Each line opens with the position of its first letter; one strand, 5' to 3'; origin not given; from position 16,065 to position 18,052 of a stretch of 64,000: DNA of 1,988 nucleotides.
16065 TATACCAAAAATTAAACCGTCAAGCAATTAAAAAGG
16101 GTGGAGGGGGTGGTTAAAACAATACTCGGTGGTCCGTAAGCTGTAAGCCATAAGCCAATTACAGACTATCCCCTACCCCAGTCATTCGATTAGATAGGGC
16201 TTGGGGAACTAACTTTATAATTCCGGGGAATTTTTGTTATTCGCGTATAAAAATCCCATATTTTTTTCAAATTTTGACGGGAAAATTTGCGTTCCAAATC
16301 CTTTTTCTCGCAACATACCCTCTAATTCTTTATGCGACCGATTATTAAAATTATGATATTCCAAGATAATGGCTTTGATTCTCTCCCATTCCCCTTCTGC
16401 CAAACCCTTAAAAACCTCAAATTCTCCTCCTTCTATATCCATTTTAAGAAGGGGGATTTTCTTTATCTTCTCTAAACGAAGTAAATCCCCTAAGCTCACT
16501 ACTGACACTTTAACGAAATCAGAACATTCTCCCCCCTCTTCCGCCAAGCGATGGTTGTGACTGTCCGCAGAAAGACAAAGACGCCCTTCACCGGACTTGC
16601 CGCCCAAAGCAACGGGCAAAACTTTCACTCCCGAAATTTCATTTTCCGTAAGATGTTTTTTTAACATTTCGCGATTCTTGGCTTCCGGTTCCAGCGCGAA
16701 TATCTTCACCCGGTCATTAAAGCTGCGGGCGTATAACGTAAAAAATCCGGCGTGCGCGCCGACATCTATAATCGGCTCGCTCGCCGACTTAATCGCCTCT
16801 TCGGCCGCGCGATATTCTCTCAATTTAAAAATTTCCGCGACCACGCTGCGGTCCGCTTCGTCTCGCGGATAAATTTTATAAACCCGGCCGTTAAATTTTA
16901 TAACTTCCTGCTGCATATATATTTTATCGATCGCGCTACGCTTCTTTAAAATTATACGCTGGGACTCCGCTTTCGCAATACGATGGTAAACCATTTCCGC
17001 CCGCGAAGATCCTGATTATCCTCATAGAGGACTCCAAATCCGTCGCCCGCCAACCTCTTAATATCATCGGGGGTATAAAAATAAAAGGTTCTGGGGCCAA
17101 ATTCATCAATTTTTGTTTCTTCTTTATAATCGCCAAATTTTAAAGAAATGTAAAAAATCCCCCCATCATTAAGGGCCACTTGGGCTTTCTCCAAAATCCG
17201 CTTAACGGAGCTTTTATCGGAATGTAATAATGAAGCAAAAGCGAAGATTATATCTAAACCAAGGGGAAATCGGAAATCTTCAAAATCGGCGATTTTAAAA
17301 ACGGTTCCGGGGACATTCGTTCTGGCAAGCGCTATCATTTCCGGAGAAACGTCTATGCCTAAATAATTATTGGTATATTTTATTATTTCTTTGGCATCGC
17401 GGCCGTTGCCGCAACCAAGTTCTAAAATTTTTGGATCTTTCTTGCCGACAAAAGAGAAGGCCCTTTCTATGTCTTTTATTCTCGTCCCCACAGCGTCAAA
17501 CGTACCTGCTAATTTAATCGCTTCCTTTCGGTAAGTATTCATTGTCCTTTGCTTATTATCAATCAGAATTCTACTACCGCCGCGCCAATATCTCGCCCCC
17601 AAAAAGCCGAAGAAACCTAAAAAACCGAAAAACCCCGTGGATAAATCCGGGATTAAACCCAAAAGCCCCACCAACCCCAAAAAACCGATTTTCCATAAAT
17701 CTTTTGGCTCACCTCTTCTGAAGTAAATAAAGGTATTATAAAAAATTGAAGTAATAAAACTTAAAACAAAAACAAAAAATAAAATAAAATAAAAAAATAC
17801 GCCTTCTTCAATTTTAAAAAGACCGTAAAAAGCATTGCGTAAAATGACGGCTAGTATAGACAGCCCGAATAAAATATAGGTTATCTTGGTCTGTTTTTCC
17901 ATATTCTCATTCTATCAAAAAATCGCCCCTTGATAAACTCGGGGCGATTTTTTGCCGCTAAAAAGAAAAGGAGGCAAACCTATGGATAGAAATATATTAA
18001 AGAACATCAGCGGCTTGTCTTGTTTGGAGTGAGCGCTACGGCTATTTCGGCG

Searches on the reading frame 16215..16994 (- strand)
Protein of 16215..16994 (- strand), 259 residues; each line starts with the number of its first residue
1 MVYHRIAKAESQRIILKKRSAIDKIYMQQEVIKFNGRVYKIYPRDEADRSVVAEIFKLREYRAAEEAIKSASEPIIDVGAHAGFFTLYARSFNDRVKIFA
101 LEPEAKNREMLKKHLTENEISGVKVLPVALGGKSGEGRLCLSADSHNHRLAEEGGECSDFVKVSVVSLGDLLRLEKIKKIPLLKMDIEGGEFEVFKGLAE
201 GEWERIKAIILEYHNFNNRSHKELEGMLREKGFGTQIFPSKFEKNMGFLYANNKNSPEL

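Call 73: search_protein_families(library=pfam, proteins=[window:16215-16994:-], max_evalue=0.001)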
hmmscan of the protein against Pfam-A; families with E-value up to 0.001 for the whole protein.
window:16215-16994:- (259 aa): 1 family
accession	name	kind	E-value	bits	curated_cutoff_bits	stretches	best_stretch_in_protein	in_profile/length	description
PF05050.19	Methyltransf_21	-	1.2e-19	71.5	22.7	1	77-233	1-171/173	Methyltransferase FkbM domain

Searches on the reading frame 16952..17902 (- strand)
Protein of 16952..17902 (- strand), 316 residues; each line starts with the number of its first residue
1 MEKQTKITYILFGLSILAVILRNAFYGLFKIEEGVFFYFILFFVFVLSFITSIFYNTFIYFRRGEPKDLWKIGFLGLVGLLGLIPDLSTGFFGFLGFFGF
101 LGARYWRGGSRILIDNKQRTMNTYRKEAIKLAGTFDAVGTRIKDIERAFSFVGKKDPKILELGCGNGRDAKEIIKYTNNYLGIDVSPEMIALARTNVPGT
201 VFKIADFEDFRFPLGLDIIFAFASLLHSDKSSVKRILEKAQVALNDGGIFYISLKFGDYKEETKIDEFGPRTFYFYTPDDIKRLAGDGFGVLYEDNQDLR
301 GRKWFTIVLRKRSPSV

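Call 73: search_protein_families(library=pfam, proteins=[window:16952-17902:-], max_evalue=0.001)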
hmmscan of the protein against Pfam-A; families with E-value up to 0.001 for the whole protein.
window:16952-17902:- (316 aa): 5 families
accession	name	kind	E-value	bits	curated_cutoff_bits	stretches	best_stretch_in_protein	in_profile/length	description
PF13649.12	Methyltransf_25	-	1.5e-14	54.9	27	1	159-248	1-97/97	Methyltransferase domain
PF13847.12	Methyltransf_31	-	7.5e-13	48.8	27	1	155-253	3-110/145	Methyltransferase domain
PF08241.18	Methyltransf_11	-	4.2e-12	47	21.2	1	160-252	1-95/95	Methyltransferase domain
PF08242.18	Methyltransf_12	-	1e-11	45.9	30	1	160-250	1-98/98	Methyltransferase domain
PF13489.12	Methyltransf_23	-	2.1e-09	37.8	27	1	145-285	13-154/164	Methyltransferase domain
